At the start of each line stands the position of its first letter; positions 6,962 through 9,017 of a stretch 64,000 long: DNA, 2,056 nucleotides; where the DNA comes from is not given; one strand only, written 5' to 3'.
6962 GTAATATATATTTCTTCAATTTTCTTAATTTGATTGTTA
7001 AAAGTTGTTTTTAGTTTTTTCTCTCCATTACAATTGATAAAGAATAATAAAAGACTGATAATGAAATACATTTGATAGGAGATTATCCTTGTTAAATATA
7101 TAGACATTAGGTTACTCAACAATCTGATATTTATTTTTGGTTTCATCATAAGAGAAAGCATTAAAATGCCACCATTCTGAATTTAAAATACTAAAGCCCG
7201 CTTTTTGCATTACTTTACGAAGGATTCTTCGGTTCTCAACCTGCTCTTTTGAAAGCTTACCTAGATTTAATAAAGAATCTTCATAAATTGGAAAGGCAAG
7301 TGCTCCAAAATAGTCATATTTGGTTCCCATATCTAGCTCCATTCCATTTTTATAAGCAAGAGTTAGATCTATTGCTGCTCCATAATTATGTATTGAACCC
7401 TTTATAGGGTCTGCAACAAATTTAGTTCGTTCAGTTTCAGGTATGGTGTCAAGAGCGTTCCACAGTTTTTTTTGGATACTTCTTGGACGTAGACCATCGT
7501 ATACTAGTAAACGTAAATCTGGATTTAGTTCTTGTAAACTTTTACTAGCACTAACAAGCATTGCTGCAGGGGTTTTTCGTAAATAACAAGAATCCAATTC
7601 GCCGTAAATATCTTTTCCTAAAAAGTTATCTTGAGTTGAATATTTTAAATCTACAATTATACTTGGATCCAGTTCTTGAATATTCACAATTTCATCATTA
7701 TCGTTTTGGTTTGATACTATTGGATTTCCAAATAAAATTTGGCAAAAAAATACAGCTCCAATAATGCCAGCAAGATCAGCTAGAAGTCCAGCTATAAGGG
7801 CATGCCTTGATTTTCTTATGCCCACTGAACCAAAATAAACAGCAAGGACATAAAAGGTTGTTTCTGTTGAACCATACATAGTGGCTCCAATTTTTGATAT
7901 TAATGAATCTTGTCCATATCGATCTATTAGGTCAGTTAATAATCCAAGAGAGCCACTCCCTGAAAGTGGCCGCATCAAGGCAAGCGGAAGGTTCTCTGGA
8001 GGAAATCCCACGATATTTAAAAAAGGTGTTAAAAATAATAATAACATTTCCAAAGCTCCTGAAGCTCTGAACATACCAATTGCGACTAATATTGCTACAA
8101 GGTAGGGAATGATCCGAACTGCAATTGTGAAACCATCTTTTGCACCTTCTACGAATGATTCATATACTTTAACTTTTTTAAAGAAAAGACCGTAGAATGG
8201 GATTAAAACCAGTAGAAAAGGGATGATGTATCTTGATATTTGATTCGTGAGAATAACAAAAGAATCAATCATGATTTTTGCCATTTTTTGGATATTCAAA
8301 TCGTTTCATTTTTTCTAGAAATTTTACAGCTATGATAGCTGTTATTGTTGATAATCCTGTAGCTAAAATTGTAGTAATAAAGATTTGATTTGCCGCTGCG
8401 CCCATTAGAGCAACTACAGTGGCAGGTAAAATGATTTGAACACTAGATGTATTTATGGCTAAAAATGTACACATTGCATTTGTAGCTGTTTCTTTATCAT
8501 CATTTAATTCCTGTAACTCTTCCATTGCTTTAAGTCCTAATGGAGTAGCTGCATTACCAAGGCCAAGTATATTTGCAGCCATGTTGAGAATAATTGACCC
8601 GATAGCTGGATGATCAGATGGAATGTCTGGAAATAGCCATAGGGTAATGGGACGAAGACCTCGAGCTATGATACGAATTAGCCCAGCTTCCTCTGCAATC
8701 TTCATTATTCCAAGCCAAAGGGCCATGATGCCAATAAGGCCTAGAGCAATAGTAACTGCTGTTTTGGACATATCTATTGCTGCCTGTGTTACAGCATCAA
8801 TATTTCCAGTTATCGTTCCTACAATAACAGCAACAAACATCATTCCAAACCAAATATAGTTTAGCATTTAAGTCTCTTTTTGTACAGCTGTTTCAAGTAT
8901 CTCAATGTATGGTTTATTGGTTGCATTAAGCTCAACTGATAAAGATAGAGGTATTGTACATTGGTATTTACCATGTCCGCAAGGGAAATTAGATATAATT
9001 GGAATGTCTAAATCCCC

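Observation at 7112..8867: SpmA plus a SpmB::D-Ala-D-Ala dipeptidase fusion: a functional clue for the enigmatic SpmA/SpmB membrane pair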

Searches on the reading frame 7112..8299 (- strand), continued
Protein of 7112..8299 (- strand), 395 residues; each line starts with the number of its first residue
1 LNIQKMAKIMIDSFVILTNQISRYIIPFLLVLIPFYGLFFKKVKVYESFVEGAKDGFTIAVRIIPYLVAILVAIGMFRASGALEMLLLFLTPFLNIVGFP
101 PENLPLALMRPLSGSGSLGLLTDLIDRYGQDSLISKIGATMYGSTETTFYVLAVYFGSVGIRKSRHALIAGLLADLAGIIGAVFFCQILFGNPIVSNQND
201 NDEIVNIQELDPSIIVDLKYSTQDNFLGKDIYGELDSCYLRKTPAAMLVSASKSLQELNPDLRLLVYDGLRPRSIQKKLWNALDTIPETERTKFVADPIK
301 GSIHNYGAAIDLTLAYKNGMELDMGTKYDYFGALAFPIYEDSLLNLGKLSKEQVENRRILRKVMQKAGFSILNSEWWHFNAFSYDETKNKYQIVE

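Call 70: search_protein_families(library=pfam, proteins=[L001:11464-13983:-, L001:10352-11446:+, L001:14153-16651:-], max_evalue=0.0001)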
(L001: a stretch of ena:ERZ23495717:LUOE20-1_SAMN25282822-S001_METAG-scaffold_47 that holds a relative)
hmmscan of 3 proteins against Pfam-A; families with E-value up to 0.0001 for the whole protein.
L001:11464-13983:- (839 aa): 2 families
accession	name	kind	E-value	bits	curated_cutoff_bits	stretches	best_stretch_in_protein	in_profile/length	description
PF00474.23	SSF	-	2.8e-22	79.6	22.8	1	3-329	16-352/406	Sodium:solute symporter family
PF13354.11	Beta-lactamase2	-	1.4e-12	47.8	22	1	497-617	9-128/214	Beta-lactamase enzyme family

L001:10352-11446:+ (364 aa): 1 family
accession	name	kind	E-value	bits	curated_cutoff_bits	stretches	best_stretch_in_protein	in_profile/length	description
PF00144.29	Beta-lactamase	-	8.7e-60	203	27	1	50-355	14-320/329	Beta-lactamase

L001:14153-16651:- (832 aa): 4 families
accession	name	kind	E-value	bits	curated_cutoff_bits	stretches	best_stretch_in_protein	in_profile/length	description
PF13205.12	Big_5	-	6.9e-17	62.5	23.6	1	325-413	3-97/105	Bacterial Ig-like domain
PF01520.23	Amidase_3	-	3.6e-16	60.1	27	1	27-211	2-165/174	N-acetylmuramoyl-L-alanine amidase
PF13620.12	CarboxypepD_reg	-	3e-06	27.9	32.3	0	278-309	37-69/82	Carboxypeptidase regulatory-like domain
PF18962.6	Por_Secre_tail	-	5.8e-05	23.7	27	0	749-827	2-72/75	Secretion system C-terminal sorting domain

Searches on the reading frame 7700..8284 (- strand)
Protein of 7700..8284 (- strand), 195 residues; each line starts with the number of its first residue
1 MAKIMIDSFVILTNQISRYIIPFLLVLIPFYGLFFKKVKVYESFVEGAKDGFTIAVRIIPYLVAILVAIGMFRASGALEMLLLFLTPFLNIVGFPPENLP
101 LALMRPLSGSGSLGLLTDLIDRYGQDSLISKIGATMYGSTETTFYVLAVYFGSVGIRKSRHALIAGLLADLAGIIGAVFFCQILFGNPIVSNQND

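Call 35: find_related_loci(query=A2, collection=genome_contigs, flank=8000)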
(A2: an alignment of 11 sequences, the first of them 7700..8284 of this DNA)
Query A2 (195 aa) in genome_contigs; peptide patterns used: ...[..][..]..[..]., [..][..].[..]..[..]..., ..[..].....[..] (x = any residue, [..] = any of these).
600 stretches matched a pattern (row limit reached: there are more); 596 encode a relative of the query (tblastn E <= 1e-3); the best 80 are kept; 80 distinct loci.
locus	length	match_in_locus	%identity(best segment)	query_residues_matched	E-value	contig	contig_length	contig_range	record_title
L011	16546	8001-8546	79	5-186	1e-84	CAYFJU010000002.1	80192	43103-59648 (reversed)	MAG TPA_asm: uncultured bacterium isolate ERP019367_co1_122 genome assembly, contig: NODE_386_length_80192_cov_14.536606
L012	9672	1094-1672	67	5-193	2e-80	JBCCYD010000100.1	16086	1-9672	MAG: Cyanobacteria bacterium P01_F01_bin.143 k141_2442017_length_16086_cov_11.5826, whole genome shotgun sequence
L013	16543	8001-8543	74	4-184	4e-77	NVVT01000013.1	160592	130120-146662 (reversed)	MAG: Kangiella sp. isolate NORP56 Contig_source1382A_207, whole genome shotgun sequence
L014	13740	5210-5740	66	9-186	1e-75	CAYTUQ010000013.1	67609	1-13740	MAG TPA_asm: uncultured bacterium isolate binchicken_co262_234 genome assembly, contig: NODE_275_length_67609_cov_23.889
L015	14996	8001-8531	61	9-186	1e-69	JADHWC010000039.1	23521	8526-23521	MAG: Candidatus Neomarinimicrobiota bacterium isolate BS750m-G17 BS-750m-C3024, whole genome shotgun sequence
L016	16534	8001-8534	61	8-186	2e-69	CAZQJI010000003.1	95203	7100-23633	MAG TPA_asm: uncultured Bacteroidota bacterium isolate binchicken_co71_50 genome assembly, contig: NODE_82_length_95203_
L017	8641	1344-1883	62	5-185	6e-69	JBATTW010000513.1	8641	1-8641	MAG: Bacteroidota bacterium isolate MFD13193_ilm_asm_bin13 k127_93614, whole genome shotgun sequence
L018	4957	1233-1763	61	9-186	5e-69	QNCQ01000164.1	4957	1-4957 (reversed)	MAG: Candidatus Neomarinimicrobiota bacterium isolate B5_G15 B5_Guay15_scaffold_07895, whole genome shotgun sequence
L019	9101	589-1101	60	14-185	8e-67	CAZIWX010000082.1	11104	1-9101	MAG TPA_asm: uncultured Lentisphaeria bacterium isolate binchicken_co172_181 genome assembly, contig: NODE_5275_length_1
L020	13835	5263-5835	55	2-192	2e-66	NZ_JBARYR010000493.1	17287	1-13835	MAG: Rubrivirga sp. isolate MFD12159_ilm_asm_bin22 k127_119967, whole genome shotgun sequence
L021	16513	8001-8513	62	14-185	3e-66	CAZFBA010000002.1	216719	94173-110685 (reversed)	MAG TPA_asm: uncultured Gammaproteobacteria bacterium isolate SRP241341_co1_276 genome assembly, contig: NODE_47_length_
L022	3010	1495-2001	62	16-185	2e-66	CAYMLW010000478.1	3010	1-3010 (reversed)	MAG TPA_asm: uncultured Gemmatimonadaceae bacterium isolate SRP141376_co2_92 genome assembly, contig: NODE_48879_length_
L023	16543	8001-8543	59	5-186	2e-66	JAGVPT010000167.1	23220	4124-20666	MAG: Bacteroidetes bacterium isolate DeMMO3_9 c_000000045561, whole genome shotgun sequence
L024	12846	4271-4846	56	3-195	9e-66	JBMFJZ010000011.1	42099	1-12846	MAG: Bacteroidota bacterium isolate KM4336-10 NODE_11_length_42099_cov_38.979630, whole genome shotgun sequence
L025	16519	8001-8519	60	12-185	8e-66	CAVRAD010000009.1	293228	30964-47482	MAG: uncultured Acidobacteriota bacterium isolate MFD00032.bin.2.131 genome assembly, contig: contig_25855, whole genome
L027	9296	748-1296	58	2-185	1e-65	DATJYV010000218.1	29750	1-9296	MAG TPA_asm: Bacteroidota bacterium isolate SMAG_U15161 k141_1422806, whole genome shotgun sequence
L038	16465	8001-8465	66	31-186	2e-64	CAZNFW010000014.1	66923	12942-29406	MAG TPA_asm: uncultured Melioribacter sp. isolate binchicken_co30_13 genome assembly, contig: NODE_464_length_66923_cov_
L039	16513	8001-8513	62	16-187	6e-64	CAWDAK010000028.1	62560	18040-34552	MAG: uncultured Ignavibacteria bacterium isolate MFD01721.bin.2.18 genome assembly, contig: contig_9236, whole genome sh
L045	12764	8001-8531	60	9-186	7e-64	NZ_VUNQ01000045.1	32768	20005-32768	Tissierella pigra strain WCA3-693-APC-4 seq45, whole genome shotgun sequence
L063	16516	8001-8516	55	14-186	6e-61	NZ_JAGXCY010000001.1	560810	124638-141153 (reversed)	Paenibacillus sp. Marseille-Q4541 NODE_1_length_560810_cov_18.641464, whole genome shotgun sequence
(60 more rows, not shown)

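Call 44: search_protein_families(library=pfam, alignment_id=A3, max_evalue=0.00001)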
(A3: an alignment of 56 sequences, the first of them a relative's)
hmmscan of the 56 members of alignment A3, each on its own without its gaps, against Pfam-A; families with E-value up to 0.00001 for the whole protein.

A. member 1, L011:6469-7398:+ (309 aa): 2 families
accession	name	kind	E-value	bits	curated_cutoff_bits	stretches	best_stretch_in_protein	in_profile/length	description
PF02016.21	Peptidase_S66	-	2.9e-42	144.1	25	1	13-129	1-121/121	LD-carboxypeptidase N-terminal domain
PF17676.7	Peptidase_S66C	-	5.2e-29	101.7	23.7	1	176-292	1-120/120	LD-carboxypeptidase C-terminal domain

B. families by the number of members that match (of 56 scanned): 65 families (the first 25 are shown)
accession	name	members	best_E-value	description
PF01520.23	Amidase_3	5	1.4e-46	N-acetylmuramoyl-L-alanine amidase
PF02016.21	Peptidase_S66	4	2.9e-42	LD-carboxypeptidase N-terminal domain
PF17676.7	Peptidase_S66C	4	5.7e-36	LD-carboxypeptidase C-terminal domain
PF00768.25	Peptidase_S11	3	2.1e-69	D-alanyl-D-alanine carboxypeptidase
PF00795.27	CN_hydrolase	2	1.2e-52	Carbon-nitrogen hydrolase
PF01555.25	N6_N4_Mtase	2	3.7e-20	DNA methylase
PF02463.25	SMC_N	2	1.7e-17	RecF/RecN/SMC N terminal domain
PF18962.6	Por_Secre_tail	2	1.6e-11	Secretion system C-terminal sorting domain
PF13476.12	AAA_23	2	6.6e-10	AAA domain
PF13354.11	Beta-lactamase2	2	3.2e-08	Beta-lactamase enzyme family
PF03480.18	DctP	1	5e-89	Bacterial extracellular solute-binding protein, family 7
PF01458.23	SUFBD_core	1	1.7e-77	SUF system FeS cluster assembly, SufBD core domain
PF00198.28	2-oxoacid_dh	1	1.6e-75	2-oxoacid dehydrogenases acyltransferase (catalytic domain)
PF16125.10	DUF4837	1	3.6e-66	Domain of unknown function (DUF4837)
PF01266.30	DAO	1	1.1e-56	FAD dependent oxidoreductase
PF00877.26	NLPC_P60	1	3.1e-23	NlpC/P60 family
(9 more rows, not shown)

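Call 46: search_protein_families(library=pfam, alignment_id=A4, max_evalue=0.00001)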
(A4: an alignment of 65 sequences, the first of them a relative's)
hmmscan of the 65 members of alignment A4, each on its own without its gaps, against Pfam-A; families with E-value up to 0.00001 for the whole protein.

A. member 1, L011:9251-10258:+ (335 aa): 2 families
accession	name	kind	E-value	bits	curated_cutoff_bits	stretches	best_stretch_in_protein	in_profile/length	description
PF17676.7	Peptidase_S66C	-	2.4e-40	138.3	23.7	1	202-320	1-120/120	LD-carboxypeptidase C-terminal domain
PF02016.21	Peptidase_S66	-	1.1e-35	122.9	25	1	31-146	1-120/121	LD-carboxypeptidase N-terminal domain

B. families by the number of members that match (of 65 scanned): 67 families (the first 25 are shown)
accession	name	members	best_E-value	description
PF02826.25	2-Hacid_dh_C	6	2.1e-62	D-isomer specific 2-hydroxyacid dehydrogenase, NAD binding domain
PF00389.36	2-Hacid_dh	5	4.1e-35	D-isomer specific 2-hydroxyacid dehydrogenase, catalytic domain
PF02016.21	Peptidase_S66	4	3.2e-43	LD-carboxypeptidase N-terminal domain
PF17676.7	Peptidase_S66C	4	2.4e-40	LD-carboxypeptidase C-terminal domain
PF00246.29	Peptidase_M14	4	5.5e-13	Zinc carboxypeptidase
PF07992.20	Pyr_redox_2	3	1.3e-51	Pyridine nucleotide-disulphide oxidoreductase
PF01619.24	Pro_dh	3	1e-37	Proline dehydrogenase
PF00070.33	Pyr_redox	3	2.1e-17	Pyridine nucleotide-disulphide oxidoreductase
PF13738.12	Pyr_redox_3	3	6e-08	Pyridine nucleotide-disulphide oxidoreductase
PF03030.21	H_PPase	2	1.3e-181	Inorganic H+ pyrophosphatase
PF02518.31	HATPase_c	2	3.9e-29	Histidine kinase-, DNA gyrase B-, and HSP90-like ATPase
PF00849.27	PseudoU_synth_2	2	1.3e-26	RNA pseudouridylate synthase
PF00512.31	HisKA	2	4.7e-18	His Kinase A (phospho-acceptor) domain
PF01479.30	S4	2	1.7e-13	S4 domain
PF16357.10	PepSY_TM_like_2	2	7.4e-12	Putative PepSY_TM-like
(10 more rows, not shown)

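Call 69: search_protein_families(library=ncbifam, proteins=[L016:8571-9908:+, L023:8539-9885:+, L027:1334-2656:+, L016:5941-6993:+, L039:5854-6876:+, L063:6111-7310:+, L045:6288-7103:+, L011:8562-9236:+, L038:8472-9428:+], max_evalue=0.00001)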
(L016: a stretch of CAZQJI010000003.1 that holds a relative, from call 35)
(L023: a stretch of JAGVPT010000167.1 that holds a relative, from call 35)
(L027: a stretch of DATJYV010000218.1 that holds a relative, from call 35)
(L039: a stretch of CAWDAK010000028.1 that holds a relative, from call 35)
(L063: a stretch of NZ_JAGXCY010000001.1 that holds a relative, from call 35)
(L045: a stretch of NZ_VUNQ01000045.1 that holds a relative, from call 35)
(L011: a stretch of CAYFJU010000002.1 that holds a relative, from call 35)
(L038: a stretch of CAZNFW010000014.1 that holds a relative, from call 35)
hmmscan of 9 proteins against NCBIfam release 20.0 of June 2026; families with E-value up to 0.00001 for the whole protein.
L016:8571-9908:+ (445 aa): 1 family
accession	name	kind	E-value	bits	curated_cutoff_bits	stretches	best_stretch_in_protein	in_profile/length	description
NF047543.1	CytMemPImpL63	equivalog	5.1e-21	74.9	1000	2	199-398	282-484/525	cytoplasmic membrane protein ImpL63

L023:8539-9885:+ (448 aa): 1 family
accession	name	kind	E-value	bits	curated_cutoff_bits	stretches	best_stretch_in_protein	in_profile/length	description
NF047543.1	CytMemPImpL63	equivalog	1.6e-12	46.9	1000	1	225-397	303-478/525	cytoplasmic membrane protein ImpL63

L027:1334-2656:+ (440 aa): 1 family
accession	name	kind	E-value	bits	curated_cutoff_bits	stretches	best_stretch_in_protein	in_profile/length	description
NF047543.1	CytMemPImpL63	equivalog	1.5e-18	66.8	1000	2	213-395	296-485/525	cytoplasmic membrane protein ImpL63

L016:5941-6993:+ (350 aa): 5 families
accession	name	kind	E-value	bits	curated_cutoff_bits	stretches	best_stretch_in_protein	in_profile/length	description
TIGR02883.1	spore_cwlD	equivalog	1.9e-30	106.4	221.55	1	54-245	3-189/189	N-acetylmuramoyl-L-alanine amidase CwlD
NF038267.1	amidase_AmiC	exception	3.4e-21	75.3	700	1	54-133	189-268/407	N-acetylmuramoyl-L-alanine amidase AmiC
NF007652.1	PRK10319.1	equivalog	1.3e-20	73.8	400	1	54-132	60-138/291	N-acetylmuramoyl-L-alanine amidase AmiA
NF007751.0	PRK10431.1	equivalog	3.1e-17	62.3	532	2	54-145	194-284/445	N-acetylmuramoyl-L-alanine amidase AmiB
NF038140.1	amidase_Rv3717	exception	2.8e-12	46.6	335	1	76-247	67-232/233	Rv3717 family N-acetylmuramoyl-L-alanine amidase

L039:5854-6876:+ (340 aa): 5 families
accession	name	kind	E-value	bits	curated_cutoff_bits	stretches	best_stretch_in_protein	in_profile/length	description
TIGR02883.1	spore_cwlD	equivalog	1.3e-25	90.6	221.55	1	53-244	4-189/189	N-acetylmuramoyl-L-alanine amidase CwlD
NF007652.1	PRK10319.1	equivalog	5.6e-19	68.5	400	1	49-128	57-137/291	N-acetylmuramoyl-L-alanine amidase AmiA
NF038267.1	amidase_AmiC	exception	3.7e-17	62.1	700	1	53-129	190-267/407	N-acetylmuramoyl-L-alanine amidase AmiC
NF007751.0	PRK10431.1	equivalog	2.4e-16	59.3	532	2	197-247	368-418/445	N-acetylmuramoyl-L-alanine amidase AmiB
NF038140.1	amidase_Rv3717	exception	1.9e-09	37.3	335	1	68-246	62-232/233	Rv3717 family N-acetylmuramoyl-L-alanine amidase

L063:6111-7310:+ (399 aa): 7 families
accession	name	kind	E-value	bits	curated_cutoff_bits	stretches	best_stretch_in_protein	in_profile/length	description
NF007445.0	PRK10001.1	equivalog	2.4e-38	132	765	1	18-280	20-288/400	serine-type D-Ala-D-Ala carboxypeptidase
NF008489.0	PRK11397.1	equivalog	3.4e-38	131.4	610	1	14-323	11-339/389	serine-type D-Ala-D-Ala carboxypeptidase DacD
NF008059.0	PRK10793.1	equivalog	2.2e-36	125.5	694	1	13-287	19-302/403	D-alanyl-D-alanine carboxypeptidase DacA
NF008668.0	PRK11669.1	equivalog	1.1e-30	106.9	294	1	14-258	16-262/316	D-alanyl-D-alanine endopeptidase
NF038273.1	strep_PBP3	exception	1.5e-29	103.3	490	1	36-293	23-308/407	D-alanyl-D-alanine carboxypeptidase PBP3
NF038258.2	PBP4_Staph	exception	1e-24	87.1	500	1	17-262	11-282/366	penicillin-binding protein PBP4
NF000471.1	vanY_of_D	exception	3.2e-19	69.4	625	1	40-257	98-333/354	transpeptidase-like D-Ala-D-Ala carboxypeptidase VanY-D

L045:6288-7103:+ (271 aa): 6 families
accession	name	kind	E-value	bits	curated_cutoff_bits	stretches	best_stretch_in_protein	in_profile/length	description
NF008096.1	PRK10838.1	equivalog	5.8e-12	45.8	186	1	155-252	71-173/189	bifunctional murein DD-endopeptidase/murein LD-carboxypeptidase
NF038345.1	wall_hydro_RipC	exception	1.2e-11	44.7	425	1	151-244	250-346/362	peptidoglycan hydrolase RipC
NF010495.0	PRK13914.1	equivalog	1.2e-10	41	647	1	154-238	368-457/481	invasion associated endopeptidase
NF033742.1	NlpC_p60_RipB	exception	1.4e-09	37.9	335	1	173-249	111-191/206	NlpC/P60 family peptidoglycan endopeptidase RipB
NF040678.1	EntFM_CwpFM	equivalog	5.8e-08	32.2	720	1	156-250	316-416/430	enterotoxin EntFM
NF046048.1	NlpC_P60_DIP1281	equivalog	2e-06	26.9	517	0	175-244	496-569/587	DIP1281 family NlpC/P60 protein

L011:8562-9236:+ (224 aa): 2 families
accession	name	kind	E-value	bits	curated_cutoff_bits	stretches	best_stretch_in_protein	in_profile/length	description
NF007557.0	PRK10178.1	equivalog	3.5e-35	121.4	176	1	29-210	3-168/188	D-alanyl-D-alanine dipeptidase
NF033115.1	dipept_VanX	equivalog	3e-14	53.3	320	1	46-217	16-194/199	D-Ala-D-Ala dipeptidase VanX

L038:8472-9428:+ (318 aa): 21 families
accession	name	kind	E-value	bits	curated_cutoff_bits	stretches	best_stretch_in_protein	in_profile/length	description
NF009714.1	PRK13243.1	equivalog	3.9e-106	355.1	455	1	1-316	1-320/332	glyoxylate reductase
TIGR01327.1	PGDH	equivalog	2.8e-76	257.4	454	1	6-312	3-304/525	phosphoglycerate dehydrogenase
NF011938.0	PRK15409.1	equivalog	5.6e-71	239.2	492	1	1-312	1-312/324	glyoxylate/hydroxypyruvate reductase GhrB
NF006263.0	PRK08410.1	equivalog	2e-51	175.2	389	1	32-312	28-310/311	D-2-hydroxyacid dehydrogenase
NF008759.0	PRK11790.1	equivalog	3.9e-51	174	404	1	6-310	15-318/410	phosphoglycerate dehydrogenase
NF005069.0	PRK06487.1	equivalog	6.2e-47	160.2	448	1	29-312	31-314/320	2-hydroxyacid dehydrogenase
NF000492.1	vanH_gen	exception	3.4e-40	138.1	540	1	56-269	52-257/312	D-lactate dehydrogenase VanH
NF001309.0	PRK00257.1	equivalog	3.5e-38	131.5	434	1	142-306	111-275/379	4-phosphoerythronate dehydrogenase PdxB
NF005750.0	PRK07574.1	equivalog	3.8e-37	128.3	329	1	31-298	75-346/386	NAD-dependent formate dehydrogenase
NF005387.0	PRK06932.1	equivalog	4.8e-37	127.6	492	1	29-304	28-305/314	2-hydroxyacid dehydrogenase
NF009127.0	PRK12480.1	equivalog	2.8e-36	125.2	579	1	35-269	34-266/330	D-lactate dehydrogenase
NF005027.0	PRK06436.1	equivalog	5.9e-36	124.1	261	1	33-312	18-283/303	2-hydroxyacid dehydrogenase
NF041369.1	Dhydh_Halo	equivalog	5.8e-35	121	400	1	47-312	38-298/305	D-2-hydroxyacid dehydrogenase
NF006374.0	PRK08605.1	subfamily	4e-34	118.2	356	1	40-273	39-272/332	D-lactate dehydrogenase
NF000112.1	vanH-Amyco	exception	6.4e-32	111.1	625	1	70-268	97-285/348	VanH-AOV family D-lactate dehydrogenase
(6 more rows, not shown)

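Call 70: search_protein_families(library=pfam, proteins=[L011:10266-11636:+], max_evalue=0.0001)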
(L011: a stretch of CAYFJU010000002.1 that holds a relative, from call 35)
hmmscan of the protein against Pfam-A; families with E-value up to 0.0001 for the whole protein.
L011:10266-11636:+ (456 aa): 2 families
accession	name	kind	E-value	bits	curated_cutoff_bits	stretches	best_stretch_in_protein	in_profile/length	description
PF13520.12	AA_permease_2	-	5.4e-51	174.3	27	1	8-430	1-405/427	Amino acid permease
PF00324.27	AA_permease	-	3.4e-30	105.6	24.6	1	15-435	4-427/470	Amino acid permease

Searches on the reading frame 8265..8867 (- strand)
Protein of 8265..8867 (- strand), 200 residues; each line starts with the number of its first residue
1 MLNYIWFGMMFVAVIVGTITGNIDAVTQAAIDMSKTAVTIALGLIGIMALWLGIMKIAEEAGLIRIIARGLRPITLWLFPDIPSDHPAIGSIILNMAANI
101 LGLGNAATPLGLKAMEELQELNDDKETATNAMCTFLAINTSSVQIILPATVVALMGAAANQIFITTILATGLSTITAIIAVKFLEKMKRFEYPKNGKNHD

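Call 3: search_protein_families(library=pfam, proteins=[window:8265-8867:-], max_evalue=0.01)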
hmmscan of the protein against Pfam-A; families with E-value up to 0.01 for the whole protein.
window:8265-8867:- (200 aa): 2 families
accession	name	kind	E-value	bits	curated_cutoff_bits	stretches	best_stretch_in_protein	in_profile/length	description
PF07670.19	Gate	-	7.3e-13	49.3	29.6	1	42-156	2-102/104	Nucleoside recognition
PF03006.26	HlyIII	-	0.0099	16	26.2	0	4-52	108-156/224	Haemolysin-III related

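Call 4: search_protein_families(library=ncbifam, proteins=[window:8265-8867:-], max_evalue=0.01)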
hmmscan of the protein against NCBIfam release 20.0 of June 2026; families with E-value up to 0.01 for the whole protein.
window:8265-8867:- (200 aa): 0 families

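Call 15: search_solved_structures(query=window:8265-8867:-, max_evalue=10)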
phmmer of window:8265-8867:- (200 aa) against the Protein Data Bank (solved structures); distinct sequences matched with E-value up to 10: 0.
